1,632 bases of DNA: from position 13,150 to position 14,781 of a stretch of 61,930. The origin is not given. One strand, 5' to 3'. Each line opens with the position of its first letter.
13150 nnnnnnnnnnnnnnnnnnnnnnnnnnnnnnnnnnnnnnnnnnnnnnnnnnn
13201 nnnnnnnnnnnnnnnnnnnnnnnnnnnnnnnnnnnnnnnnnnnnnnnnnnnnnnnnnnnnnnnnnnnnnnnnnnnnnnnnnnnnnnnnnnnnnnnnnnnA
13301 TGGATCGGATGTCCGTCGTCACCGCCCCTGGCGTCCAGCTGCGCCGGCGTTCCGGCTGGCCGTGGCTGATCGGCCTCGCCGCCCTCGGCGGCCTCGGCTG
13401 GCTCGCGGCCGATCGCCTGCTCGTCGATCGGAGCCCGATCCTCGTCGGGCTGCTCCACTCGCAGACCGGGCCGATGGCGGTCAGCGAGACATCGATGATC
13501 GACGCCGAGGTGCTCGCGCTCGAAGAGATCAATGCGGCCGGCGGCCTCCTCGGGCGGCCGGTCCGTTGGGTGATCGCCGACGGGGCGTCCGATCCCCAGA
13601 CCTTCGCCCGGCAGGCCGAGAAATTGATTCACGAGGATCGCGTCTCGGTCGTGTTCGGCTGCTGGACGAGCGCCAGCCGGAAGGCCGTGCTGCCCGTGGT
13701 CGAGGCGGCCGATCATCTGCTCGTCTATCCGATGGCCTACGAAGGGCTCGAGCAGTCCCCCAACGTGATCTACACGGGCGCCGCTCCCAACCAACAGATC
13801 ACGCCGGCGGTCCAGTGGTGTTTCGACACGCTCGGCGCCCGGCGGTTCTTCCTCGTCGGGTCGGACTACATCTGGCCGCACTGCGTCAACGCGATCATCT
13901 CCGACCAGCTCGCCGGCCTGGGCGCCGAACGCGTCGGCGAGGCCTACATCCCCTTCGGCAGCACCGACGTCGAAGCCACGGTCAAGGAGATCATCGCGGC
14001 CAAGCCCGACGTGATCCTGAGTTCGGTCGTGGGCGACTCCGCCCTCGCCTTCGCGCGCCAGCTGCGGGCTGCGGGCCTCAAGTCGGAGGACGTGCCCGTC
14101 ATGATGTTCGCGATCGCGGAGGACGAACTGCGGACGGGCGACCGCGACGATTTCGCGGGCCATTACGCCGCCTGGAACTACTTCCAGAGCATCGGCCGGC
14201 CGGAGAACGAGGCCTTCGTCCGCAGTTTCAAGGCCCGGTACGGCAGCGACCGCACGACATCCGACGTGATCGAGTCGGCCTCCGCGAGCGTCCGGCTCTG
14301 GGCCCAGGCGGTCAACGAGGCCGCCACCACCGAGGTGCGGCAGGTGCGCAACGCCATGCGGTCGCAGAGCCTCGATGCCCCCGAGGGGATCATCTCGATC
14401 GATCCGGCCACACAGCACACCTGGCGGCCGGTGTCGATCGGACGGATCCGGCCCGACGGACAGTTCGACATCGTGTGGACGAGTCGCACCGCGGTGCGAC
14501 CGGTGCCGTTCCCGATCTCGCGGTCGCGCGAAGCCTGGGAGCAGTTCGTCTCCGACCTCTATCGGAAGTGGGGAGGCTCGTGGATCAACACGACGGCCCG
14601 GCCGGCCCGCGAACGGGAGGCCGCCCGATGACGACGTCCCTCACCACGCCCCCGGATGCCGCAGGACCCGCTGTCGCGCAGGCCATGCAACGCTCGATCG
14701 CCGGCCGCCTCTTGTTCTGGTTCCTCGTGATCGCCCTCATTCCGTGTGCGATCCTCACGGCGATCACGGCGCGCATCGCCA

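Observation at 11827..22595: Wsp-type chemosensory operon wired to a UrtA/AmiC-type binding protein, with no transporter and no recognisable output module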

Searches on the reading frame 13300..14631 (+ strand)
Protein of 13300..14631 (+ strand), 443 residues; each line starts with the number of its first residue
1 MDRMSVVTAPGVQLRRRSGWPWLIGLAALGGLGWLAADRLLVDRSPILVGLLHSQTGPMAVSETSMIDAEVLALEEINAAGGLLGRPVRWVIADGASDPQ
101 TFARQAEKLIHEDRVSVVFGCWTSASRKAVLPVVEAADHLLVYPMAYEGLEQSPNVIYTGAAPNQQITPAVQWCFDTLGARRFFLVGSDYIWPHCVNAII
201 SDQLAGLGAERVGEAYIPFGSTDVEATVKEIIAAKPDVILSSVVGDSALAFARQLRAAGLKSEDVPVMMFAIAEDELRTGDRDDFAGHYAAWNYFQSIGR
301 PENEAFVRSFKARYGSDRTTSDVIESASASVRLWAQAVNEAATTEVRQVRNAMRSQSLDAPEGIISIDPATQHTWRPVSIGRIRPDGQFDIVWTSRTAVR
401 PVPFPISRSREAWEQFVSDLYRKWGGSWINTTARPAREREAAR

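Call 7: search_protein_families(library=pfam, proteins=[window:13300-14631:+], max_evalue=0.01)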
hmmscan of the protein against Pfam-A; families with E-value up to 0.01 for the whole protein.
window:13300-14631:+ (443 aa): 4 families
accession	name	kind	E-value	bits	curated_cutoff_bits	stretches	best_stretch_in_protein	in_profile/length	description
PF13433.12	Peripla_BP_5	-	5e-150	500.1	27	1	48-408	2-361/363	Periplasmic binding protein domain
PF13458.12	Peripla_BP_6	-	7.1e-83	279.5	31.7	1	46-387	1-342/343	Periplasmic binding protein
PF01094.35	ANF_receptor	-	0.00071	19.2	25.4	1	72-156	8-96/353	Receptor family ligand binding region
PF07875.18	Coat_F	-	0.0014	19.2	25.7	1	321-359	7-45/63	Coat F domain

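Call 10: search_protein_families(library=ncbifam, proteins=[window:13300-14631:+], max_evalue=0.001)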
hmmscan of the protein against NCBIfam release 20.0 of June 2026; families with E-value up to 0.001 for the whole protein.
window:13300-14631:+ (443 aa): 3 families
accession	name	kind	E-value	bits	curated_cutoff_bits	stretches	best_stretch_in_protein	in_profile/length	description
TIGR03407.1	urea_ABC_UrtA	exception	1.5e-140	468.3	492.75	1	47-404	1-360/361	urea ABC transporter substrate-binding protein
TIGR03669.1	urea_ABC_arch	equivalog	1.1e-57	195.8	494.8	1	48-393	2-346/375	urea ABC transporter substrate-binding protein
NF011933.0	PRK15404.1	subfamily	2.2e-11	43.5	477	1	46-368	26-345/370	high-affinity branched-chain amino acid ABC transporter substrate-binding protein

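Call 13: find_encoding_contigs(protein=window:13300-14631:+, flank=10000, max_places=6)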
Protein window:13300-14631:+ (443 aa): 1 contig read that carries it; 1 place shown.
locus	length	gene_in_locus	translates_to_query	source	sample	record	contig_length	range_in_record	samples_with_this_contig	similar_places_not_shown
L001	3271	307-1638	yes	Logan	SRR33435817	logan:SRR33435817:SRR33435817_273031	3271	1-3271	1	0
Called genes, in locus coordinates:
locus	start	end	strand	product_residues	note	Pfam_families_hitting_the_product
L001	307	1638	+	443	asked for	PF13433:Peripla_BP_5, PF13458:Peripla_BP_6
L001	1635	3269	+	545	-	?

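Call 14: find_homologous_proteins(query=window:13300-14631:+, max_evalue=1e-20)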
Query window:13300-14631:+ (443 aa): 7995 proteins with E <= 1e-20 among 8000 candidates; the best 120 are listed.
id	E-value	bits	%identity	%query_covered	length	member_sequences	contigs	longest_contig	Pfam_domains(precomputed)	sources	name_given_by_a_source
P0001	3.9e-294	993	100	100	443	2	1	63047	PF13433.13,PF13458.13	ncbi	-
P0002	2.6e-244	829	85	90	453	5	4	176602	PF13433.13,PF13458.13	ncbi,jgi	jgi:urea transport system substrate-binding protein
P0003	1.4e-241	820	85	95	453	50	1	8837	PF13433.13,PF13458.13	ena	-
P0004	3.3e-240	816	86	93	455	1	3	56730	PF01094.35,PF13433.13,PF13458.13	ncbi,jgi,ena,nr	ncbi:MAG: urea ABC transporter substrate-binding protein [Planctomycetia bacterium]|nr:urea ABC tran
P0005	2.5e-238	810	83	95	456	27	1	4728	PF01094.35,PF13433.13,PF13458.13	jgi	jgi:urea transport system substrate-binding protein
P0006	1.9e-237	807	81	97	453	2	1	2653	PF13433.13,PF13458.13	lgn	-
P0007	9.2e-237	804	83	93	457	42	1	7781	PF01094.35,PF13433.13,PF13458.13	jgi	jgi:urea transport system substrate-binding protein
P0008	9.4e-237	804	81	97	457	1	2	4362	PF01094.35,PF13433.13,PF13458.13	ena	-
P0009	1.9e-235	800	83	90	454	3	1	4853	PF01094.35,PF13433.13,PF13458.13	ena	-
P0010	9.7e-235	798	84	94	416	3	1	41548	PF13433.13,PF13458.13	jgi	-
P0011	1.1e-234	798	82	96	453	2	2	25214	PF13433.13,PF13458.13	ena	-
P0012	2.7e-233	793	80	98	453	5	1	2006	PF01094.35,PF13433.13,PF13458.13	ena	-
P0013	3.9e-233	792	78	100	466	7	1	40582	PF13433.13,PF13458.13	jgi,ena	-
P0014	8.3e-228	775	84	91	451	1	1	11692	PF01094.35,PF13433.13,PF13458.13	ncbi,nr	ncbi:MAG: ABC transporter substrate-binding protein [Planctomycetia bacterium]|nr:ABC transporter su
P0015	1.7e-226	771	81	92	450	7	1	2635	PF01094.35,PF13433.13,PF13458.13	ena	-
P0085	4.3e-203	693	73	95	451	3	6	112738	PF13433.13,PF13458.13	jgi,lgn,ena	-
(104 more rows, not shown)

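Call 15: find_encoding_contigs(protein=P0002, flank=10000, max_places=3)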
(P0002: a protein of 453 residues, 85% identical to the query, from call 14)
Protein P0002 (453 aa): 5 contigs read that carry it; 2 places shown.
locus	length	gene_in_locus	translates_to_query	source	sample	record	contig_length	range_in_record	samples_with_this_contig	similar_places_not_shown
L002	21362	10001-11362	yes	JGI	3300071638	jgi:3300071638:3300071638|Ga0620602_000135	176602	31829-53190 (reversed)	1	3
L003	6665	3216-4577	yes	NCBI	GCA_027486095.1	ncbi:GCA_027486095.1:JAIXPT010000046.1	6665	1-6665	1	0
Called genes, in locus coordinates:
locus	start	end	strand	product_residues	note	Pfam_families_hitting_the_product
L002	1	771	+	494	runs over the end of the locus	PF05090:HTTM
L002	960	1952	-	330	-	-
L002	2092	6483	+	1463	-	PF00515:TPR_1 (faint), PF07719:TPR_2 (faint), PF13414:TPR_11 (faint), PF13424:TPR_12 (faint), PF13428:TPR_14 (faint), PF13429:TPR_15 (faint), PF14559:TPR_19 (weak), PF14559:TPR_19 (weak), +5 more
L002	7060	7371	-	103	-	PF13424:TPR_12 (faint), PF13428:TPR_14 (faint), PF07719:TPR_2 (faint), PF13174:TPR_6 (faint), PF13431:TPR_17 (faint), PF14559:TPR_19 (faint), PF13432:TPR_16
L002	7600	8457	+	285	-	PF25087:GMPPB_C (faint), PF25084:LbH_EIF2B (faint), PF00132:Hexapep, PF13720:Acetyltransf_11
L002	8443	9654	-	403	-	PF00158:Sigma54_activat, PF01078:Mg_chelatase (faint), PF14532:Sigma54_activ_2, PF00004:AAA (faint), PF07728:AAA_5, PF25601:AAA_lid_14, PF02954:HTH_8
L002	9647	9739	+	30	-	-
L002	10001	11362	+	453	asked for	PF13433:Peripla_BP_5, PF13458:Peripla_BP_6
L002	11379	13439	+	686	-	PF02743:dCache_1, PF00672:HAMP, PF00015:MCPsignal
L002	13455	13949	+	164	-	PF01584:CheW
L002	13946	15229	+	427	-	PF01739:CheR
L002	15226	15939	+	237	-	PF01584:CheW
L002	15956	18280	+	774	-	PF01627:Hpt, PF02518:HATPase_c, PF01584:CheW, PF00072:Response_reg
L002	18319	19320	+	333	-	PF00072:Response_reg, PF01339:CheB_methylest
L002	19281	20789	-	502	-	PF01425:Amidase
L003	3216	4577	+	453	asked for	PF13433:Peripla_BP_5, PF13458:Peripla_BP_6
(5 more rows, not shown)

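Call 16: find_encoding_contigs(protein=P0085, flank=10000, max_places=3)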
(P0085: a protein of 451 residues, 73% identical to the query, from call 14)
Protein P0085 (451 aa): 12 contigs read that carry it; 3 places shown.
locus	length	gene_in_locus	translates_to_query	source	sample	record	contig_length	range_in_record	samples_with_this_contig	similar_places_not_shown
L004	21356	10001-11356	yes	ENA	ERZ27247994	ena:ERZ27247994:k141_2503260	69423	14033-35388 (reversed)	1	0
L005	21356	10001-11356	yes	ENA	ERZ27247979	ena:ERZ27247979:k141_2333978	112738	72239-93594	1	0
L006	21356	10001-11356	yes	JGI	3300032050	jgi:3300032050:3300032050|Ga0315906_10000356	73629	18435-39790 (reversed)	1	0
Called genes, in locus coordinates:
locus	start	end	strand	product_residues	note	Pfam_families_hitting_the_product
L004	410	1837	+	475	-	PF01134:GIDA (weak), PF07992:Pyr_redox_2, PF12831:FAD_oxidored (weak), PF13450:NAD_binding_8 (faint), PF00070:Pyr_redox, PF02852:Pyr_redox_dim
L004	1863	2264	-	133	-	-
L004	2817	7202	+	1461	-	PF07719:TPR_2 (faint), PF13181:TPR_8 (faint), PF13428:TPR_14 (faint), PF13429:TPR_15 (faint), PF23914:TPR_CcmH_CycH (faint), PF14559:TPR_19 (weak), PF14559:TPR_19, PF13432:TPR_16 (weak), +4 more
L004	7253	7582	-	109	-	PF07719:TPR_2 (faint), PF13424:TPR_12 (faint), PF13428:TPR_14 (faint), PF13414:TPR_11 (faint), PF13432:TPR_16 (weak), PF14559:TPR_19 (weak)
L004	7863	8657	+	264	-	PF00132:Hexapep (weak), PF13720:Acetyltransf_11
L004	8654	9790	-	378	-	PF00158:Sigma54_activat, PF01078:Mg_chelatase (faint), PF14532:Sigma54_activ_2, PF00004:AAA (weak), PF07728:AAA_5, PF25601:AAA_lid_14, PF02954:HTH_8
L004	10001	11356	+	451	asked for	PF13433:Peripla_BP_5, PF13458:Peripla_BP_6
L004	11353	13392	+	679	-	PF02743:dCache_1, PF00672:HAMP, PF00015:MCPsignal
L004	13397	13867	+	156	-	PF01584:CheW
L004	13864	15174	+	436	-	PF01739:CheR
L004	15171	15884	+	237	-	PF01584:CheW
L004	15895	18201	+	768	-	PF01627:Hpt, PF02518:HATPase_c, PF01584:CheW, PF00072:Response_reg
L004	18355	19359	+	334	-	PF00072:Response_reg, PF01339:CheB_methylest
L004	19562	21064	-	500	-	PF01425:Amidase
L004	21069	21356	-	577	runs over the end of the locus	-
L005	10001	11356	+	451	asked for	PF13433:Peripla_BP_5, PF13458:Peripla_BP_6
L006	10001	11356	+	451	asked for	PF13433:Peripla_BP_5, PF13458:Peripla_BP_6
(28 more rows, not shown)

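Call 18: find_related_loci(query=A1, collection=genome_contigs, flank=10000)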
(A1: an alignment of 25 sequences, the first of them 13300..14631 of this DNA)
Query A1 (443 aa) in genome_contigs; peptide patterns used: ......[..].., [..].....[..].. (x = any residue, [..] = any of these).
599 stretches matched a pattern (row limit reached: there are more); 592 encode a relative of the query (tblastn E <= 1e-3); the best 80 are kept; 80 distinct loci.
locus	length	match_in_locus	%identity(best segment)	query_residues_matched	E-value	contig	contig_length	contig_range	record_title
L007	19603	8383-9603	77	24-430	0e+0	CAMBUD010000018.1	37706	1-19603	MAG: Planctomicrobium piriforme isolate MoH-02may19-16 genome assembly, contig: MoH-02may19-C1308, whole genome shotgun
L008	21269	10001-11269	71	15-435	0e+0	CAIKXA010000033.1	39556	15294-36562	uncultured bacterium isolate Loclat_bin-06649 genome assembly, contig: bin-06649:033/120, whole genome shotgun sequence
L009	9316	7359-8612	74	11-428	0e+0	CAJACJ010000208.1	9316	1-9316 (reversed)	uncultured bacterium isolate Loc080925-8m_bin-397 genome assembly, contig: bin-397:208/593, whole genome shotgun sequenc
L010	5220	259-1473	75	26-431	0e+0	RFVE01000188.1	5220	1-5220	MAG: Planctomycetia bacterium isolate WB5_5_029 contig_100_187, whole genome shotgun sequence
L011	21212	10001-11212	75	38-439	0e+0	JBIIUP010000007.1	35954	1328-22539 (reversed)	MAG: Pirellulales bacterium isolate ME2004-09-02_3300034061_group2_bin12 Rohwer_bin1689_scaffold_541_c1, whole genome sh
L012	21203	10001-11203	75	28-428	0e+0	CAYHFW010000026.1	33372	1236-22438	MAG TPA_asm: uncultured Singulisphaera sp. isolate ERP119702_co1_285 genome assembly, contig: NODE_1186_length_33372_cov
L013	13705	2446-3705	72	16-435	0e+0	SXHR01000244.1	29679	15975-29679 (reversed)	MAG: Planctomycetaceae bacterium isolate F1-120-MAGs027 F1-120__c896686, whole genome shotgun sequence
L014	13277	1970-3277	69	10-443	0e+0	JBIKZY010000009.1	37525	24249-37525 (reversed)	MAG: Phycisphaerales bacterium isolate ME2016-05-06_3300042878_group7_bin175 Rohwer_bin1599_scaffold_621_c1, whole genom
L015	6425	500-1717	70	23-428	0e+0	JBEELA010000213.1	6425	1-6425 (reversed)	MAG: Planctomycetota bacterium isolate columbiariver1_2019_sw_WHONDRS-S19S_0075_B_bin.100 scaffold_1252993, whole genome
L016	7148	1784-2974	72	34-431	0e+0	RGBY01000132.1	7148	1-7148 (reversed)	MAG: Planctomycetia bacterium isolate WB6_4_048 contig_100_131, whole genome shotgun sequence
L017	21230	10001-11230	68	25-435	0e+0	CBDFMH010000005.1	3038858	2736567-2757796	MAG: Pirellulales bacterium isolate 3f522adb-c3d1-4d0f-abb8-0f6670d89eb4 genome assembly, contig: contig_5, whole genome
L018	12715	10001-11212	68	34-438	0e+0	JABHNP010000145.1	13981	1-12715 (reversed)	MAG: Planctomycetaceae bacterium isolate SI037S4_bin10 k141_2040539, whole genome shotgun sequence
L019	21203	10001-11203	73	42-443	0e+0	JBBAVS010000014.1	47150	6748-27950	MAG: Pirellulales bacterium isolate EUL_329 ctg14-EUL_329, whole genome shotgun sequence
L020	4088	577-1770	67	34-432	0e+0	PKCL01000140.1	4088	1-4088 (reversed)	MAG: Planctomycetaceae bacterium isolate Plancto9 c_000000023143, whole genome shotgun sequence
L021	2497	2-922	82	129-435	0e+0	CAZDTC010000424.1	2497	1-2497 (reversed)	MAG TPA_asm: uncultured Candidatus Kuenenia sp. isolate SRP124364_co1_19 genome assembly, contig: NODE_58348_length_2497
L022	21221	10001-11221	59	23-430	1e-163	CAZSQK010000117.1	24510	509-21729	MAG TPA_asm: uncultured Solibacteraceae bacterium isolate binchicken_co185_54 genome assembly, contig: NODE_2650_length_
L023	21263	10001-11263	60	22-436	7e-161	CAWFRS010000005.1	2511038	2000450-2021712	MAG: uncultured Planctomycetota bacterium isolate MFD09671.bin.2.141 genome assembly, contig: contig_11883, whole genome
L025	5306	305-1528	61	23-430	5e-159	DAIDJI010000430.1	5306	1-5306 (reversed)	MAG TPA_asm: Planctomycetales bacterium isolate clean381 NODE_430_length_5306_cov_3.582903, whole genome shotgun sequenc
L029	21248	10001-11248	58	26-443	8e-153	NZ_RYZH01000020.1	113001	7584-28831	Tautonia sociabilis strain GM2012 NODE_20_length_113001_cov_5.45413_ID_2071, whole genome shotgun sequence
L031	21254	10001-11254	52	14-430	2e-149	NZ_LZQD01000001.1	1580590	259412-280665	Trichormus sp. NMC-1 scaffold1, whole genome shotgun sequence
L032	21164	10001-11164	61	46-437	4e-149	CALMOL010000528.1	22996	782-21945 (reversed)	MAG TPA_asm: uncultured Verrucomicrobia bacterium isolate SRR13685156_bin.21_CONCOCT_v1.1_MAG genome assembly, contig: N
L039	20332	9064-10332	51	11-434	1e-142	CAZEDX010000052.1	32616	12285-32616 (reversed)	MAG TPA_asm: uncultured bacterium isolate SRP278314_co2_238 genome assembly, contig: NODE_1890_length_32616_cov_7.327570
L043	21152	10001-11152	57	46-430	4e-141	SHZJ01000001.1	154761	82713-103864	MAG: Gammaproteobacteria bacterium isolate Baikal-deep-G146 BACOMB-C171, whole genome shotgun sequence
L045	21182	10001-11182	52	32-430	1e-139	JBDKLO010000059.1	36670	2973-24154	MAG: Pseudomonadota bacterium isolate hugercreek_2019_sw_WHONDRS-S19S_0044_B_bin.28 scaffold_489489, whole genome shotgu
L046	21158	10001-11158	55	43-430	3e-139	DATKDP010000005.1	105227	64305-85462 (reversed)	MAG TPA_asm: Thermoanaerobaculia bacterium isolate SMAG_U14476 k141_1053035, whole genome shotgun sequence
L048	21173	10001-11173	55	46-439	1e-138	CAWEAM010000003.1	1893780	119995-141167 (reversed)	MAG: uncultured Acidobacteriota bacterium isolate MFD04850.bin.2.364 genome assembly, contig: contig_15093, whole genome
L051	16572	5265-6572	50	4-428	9e-138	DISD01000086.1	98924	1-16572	MAG TPA_asm: Rhodospirillaceae bacterium UBA6219 UBA6219_contig_18142, whole genome shotgun sequence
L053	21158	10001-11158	55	43-428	4e-136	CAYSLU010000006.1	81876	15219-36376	MAG TPA_asm: uncultured Verrucomicrobiota bacterium isolate SRP272421_co4_691 genome assembly, contig: NODE_358_length_8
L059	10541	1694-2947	52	8-430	5e-135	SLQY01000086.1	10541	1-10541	MAG: Wenzhouxiangella sp. isolate CSSed165cm_556 CSSed16-5cm-23758, whole genome shotgun sequence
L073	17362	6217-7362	48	46-428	4e-129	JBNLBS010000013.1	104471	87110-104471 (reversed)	MAG: Methylococcaceae bacterium isolate C2.bin.22.strict NODE_13_length_104471_cov_11.481646, whole genome shotgun seque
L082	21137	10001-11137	52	46-415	1e-125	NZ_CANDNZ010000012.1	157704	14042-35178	Thalassomonas sp. RHCl1 NODE_12_length_157704_cov_98.8336, whole genome shotgun sequence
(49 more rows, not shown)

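Call 22: search_protein_families(library=pfam, proteins=[L022:11167-14019:+, L031:11283-13370:+, L032:11164-13752:+, L039:10380-12800:+, L046:11107-14409:+, L048:11131-13140:+, L051:6524-9289:+, L059:2893-5205:+, L082:11160-13826:+, L073:7359-9371:+], max_evalue=0.0001)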
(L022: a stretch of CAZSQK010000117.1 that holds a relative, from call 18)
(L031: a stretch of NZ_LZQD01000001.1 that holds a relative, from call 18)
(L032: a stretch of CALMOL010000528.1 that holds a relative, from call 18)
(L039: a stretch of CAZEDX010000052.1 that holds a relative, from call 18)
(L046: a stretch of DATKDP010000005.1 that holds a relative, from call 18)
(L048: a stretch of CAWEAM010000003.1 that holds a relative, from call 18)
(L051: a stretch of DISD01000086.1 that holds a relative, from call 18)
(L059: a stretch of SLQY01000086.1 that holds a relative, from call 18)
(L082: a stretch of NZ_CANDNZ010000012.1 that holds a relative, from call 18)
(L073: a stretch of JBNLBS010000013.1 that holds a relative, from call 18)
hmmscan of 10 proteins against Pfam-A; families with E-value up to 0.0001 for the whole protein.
L022:11167-14019:+ (950 aa): 4 families
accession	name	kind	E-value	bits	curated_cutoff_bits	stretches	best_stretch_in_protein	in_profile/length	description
PF00072.30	Response_reg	-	2.5e-41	140.7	30.2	2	707-815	1-110/111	Response regulator receiver domain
PF02518.31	HATPase_c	-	7.6e-30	104.1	26.4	1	569-681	2-109/111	Histidine kinase-, DNA gyrase B-, and HSP90-like ATPase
PF00512.31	HisKA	-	9.8e-18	64.4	26.9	1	454-522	1-66/66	His Kinase A (phospho-acceptor) domain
PF00672.30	HAMP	-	1.4e-10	41.8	25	1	366-418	1-53/53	HAMP domain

L031:11283-13370:+ (695 aa): 4 families
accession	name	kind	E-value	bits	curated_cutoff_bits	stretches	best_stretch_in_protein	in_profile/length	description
PF02518.31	HATPase_c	-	2.4e-21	76.7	26.4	1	579-694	5-110/111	Histidine kinase-, DNA gyrase B-, and HSP90-like ATPase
PF00672.30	HAMP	-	4.3e-16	59.4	25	1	337-388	2-53/53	HAMP domain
PF02743.24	dCache_1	-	2e-10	41.1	45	1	38-296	1-234/240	Cache domain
PF00512.31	HisKA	-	8.9e-06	26.1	26.9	0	435-456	3-24/66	His Kinase A (phospho-acceptor) domain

L032:11164-13752:+ (862 aa): 5 families
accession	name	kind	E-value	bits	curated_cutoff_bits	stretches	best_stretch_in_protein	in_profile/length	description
PF02518.31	HATPase_c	-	1e-29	103.6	26.4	1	596-710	2-109/111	Histidine kinase-, DNA gyrase B-, and HSP90-like ATPase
PF00512.31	HisKA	-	2e-24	85.9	26.9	1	483-548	1-66/66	His Kinase A (phospho-acceptor) domain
PF00072.30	Response_reg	-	2.6e-20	73.1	30.2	1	743-852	1-110/111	Response regulator receiver domain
PF00672.30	HAMP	-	2e-15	57.2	25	1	388-440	1-53/53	HAMP domain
PF02743.24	dCache_1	-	1.4e-14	54.7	45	1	90-353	3-239/240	Cache domain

L039:10380-12800:+ (806 aa): 7 families
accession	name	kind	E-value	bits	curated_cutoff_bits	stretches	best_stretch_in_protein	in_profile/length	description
PF02518.31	HATPase_c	-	2.7e-28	99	26.4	1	692-801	1-109/111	Histidine kinase-, DNA gyrase B-, and HSP90-like ATPase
PF13185.12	GAF_2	-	3.3e-21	76.4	28.6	1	417-548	6-131/136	GAF domain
PF00672.30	HAMP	-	7.8e-12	45.8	25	1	335-387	1-53/53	HAMP domain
PF02743.24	dCache_1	-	6.4e-11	42.7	45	1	46-212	11-159/240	Cache domain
PF01590.32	GAF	-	3e-09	37.9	22.4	1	418-547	5-128/133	GAF domain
PF00512.31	HisKA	-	1.6e-08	34.9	26.9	1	586-652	2-65/66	His Kinase A (phospho-acceptor) domain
PF13492.12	GAF_3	-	5.1e-05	24.1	27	0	420-546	7-121/129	GAF domain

L046:11107-14409:+ (1100 aa): 6 families
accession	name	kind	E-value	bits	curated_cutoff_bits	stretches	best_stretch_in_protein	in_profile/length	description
PF00072.30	Response_reg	-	1e-43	148.4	30.2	2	847-959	1-110/111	Response regulator receiver domain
PF02518.31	HATPase_c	-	7.5e-30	104.1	26.4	1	569-682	1-108/111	Histidine kinase-, DNA gyrase B-, and HSP90-like ATPase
PF00512.31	HisKA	-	2.5e-22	79.1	26.9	1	456-521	1-66/66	His Kinase A (phospho-acceptor) domain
PF00672.30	HAMP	-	3.7e-17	62.8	25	1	368-419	1-52/53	HAMP domain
PF01627.28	Hpt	-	6.8e-15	55.5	24.6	1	1008-1088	1-81/84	Hpt domain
PF02743.24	dCache_1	-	5.6e-10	39.6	45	1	76-333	7-239/240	Cache domain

L048:11131-13140:+ (669 aa): 2 families
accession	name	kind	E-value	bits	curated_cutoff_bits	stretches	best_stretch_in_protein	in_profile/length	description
PF07228.17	SpoIIE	-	6e-50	170.3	25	1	469-660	2-191/192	Stage II sporulation protein E (SpoIIE)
PF00672.30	HAMP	-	1.7e-16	60.7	25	1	351-401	2-52/53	HAMP domain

L051:6524-9289:+ (921 aa): 6 families
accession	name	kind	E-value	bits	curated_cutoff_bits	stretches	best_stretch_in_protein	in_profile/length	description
PF02518.31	HATPase_c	-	5.8e-28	98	26.4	1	544-654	1-109/111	Histidine kinase-, DNA gyrase B-, and HSP90-like ATPase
PF00072.30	Response_reg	-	2.7e-22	79.4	30.2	1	677-790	1-110/111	Response regulator receiver domain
PF00512.31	HisKA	-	1.4e-19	70.3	26.9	1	431-497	1-66/66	His Kinase A (phospho-acceptor) domain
PF00672.30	HAMP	-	1.5e-14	54.5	25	1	350-401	1-52/53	HAMP domain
PF02743.24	dCache_1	-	5.4e-08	33.1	45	1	64-315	2-239/240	Cache domain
PF01627.28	Hpt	-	7.6e-06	26.5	24.6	1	839-892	10-65/84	Hpt domain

L059:2893-5205:+ (770 aa): 5 families
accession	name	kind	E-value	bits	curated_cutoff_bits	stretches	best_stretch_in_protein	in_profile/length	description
PF02518.31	HATPase_c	-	2.5e-28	99.1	26.4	1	659-764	3-110/111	Histidine kinase-, DNA gyrase B-, and HSP90-like ATPase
PF00672.30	HAMP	-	2e-11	44.4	25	1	349-397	4-52/53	HAMP domain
PF02743.24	dCache_1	-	1.5e-10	41.5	45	1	63-310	2-238/240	Cache domain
PF00512.31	HisKA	-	4.6e-07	30.2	26.9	1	458-512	2-58/66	His Kinase A (phospho-acceptor) domain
PF14501.12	HATPase_c_5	-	1.9e-06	28.1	22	1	664-749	8-90/102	GHKL domain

L082:11160-13826:+ (888 aa): 5 families
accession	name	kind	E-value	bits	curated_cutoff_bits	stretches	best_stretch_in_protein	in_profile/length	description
PF00072.30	Response_reg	-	3.7e-27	95.1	30.2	1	684-793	1-110/111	Response regulator receiver domain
PF02518.31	HATPase_c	-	3.1e-22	79.5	26.4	1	550-659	1-110/111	Histidine kinase-, DNA gyrase B-, and HSP90-like ATPase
PF00512.31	HisKA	-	3.2e-22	78.8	26.9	1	436-502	1-66/66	His Kinase A (phospho-acceptor) domain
PF02743.24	dCache_1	-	1.2e-10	41.8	45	1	36-288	2-238/240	Cache domain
PF00672.30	HAMP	-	7.1e-07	29.9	25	1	325-374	2-51/53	HAMP domain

L073:7359-9371:+ (670 aa): 3 families
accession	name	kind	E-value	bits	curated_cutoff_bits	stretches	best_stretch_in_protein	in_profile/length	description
PF02518.31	HATPase_c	-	3.1e-27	95.6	26.4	1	550-668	2-110/111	Histidine kinase-, DNA gyrase B-, and HSP90-like ATPase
PF00512.31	HisKA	-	1.9e-19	69.9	26.9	1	436-504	1-66/66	His Kinase A (phospho-acceptor) domain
PF02743.24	dCache_1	-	3.3e-07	30.5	45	1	70-313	22-239/240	Cache domain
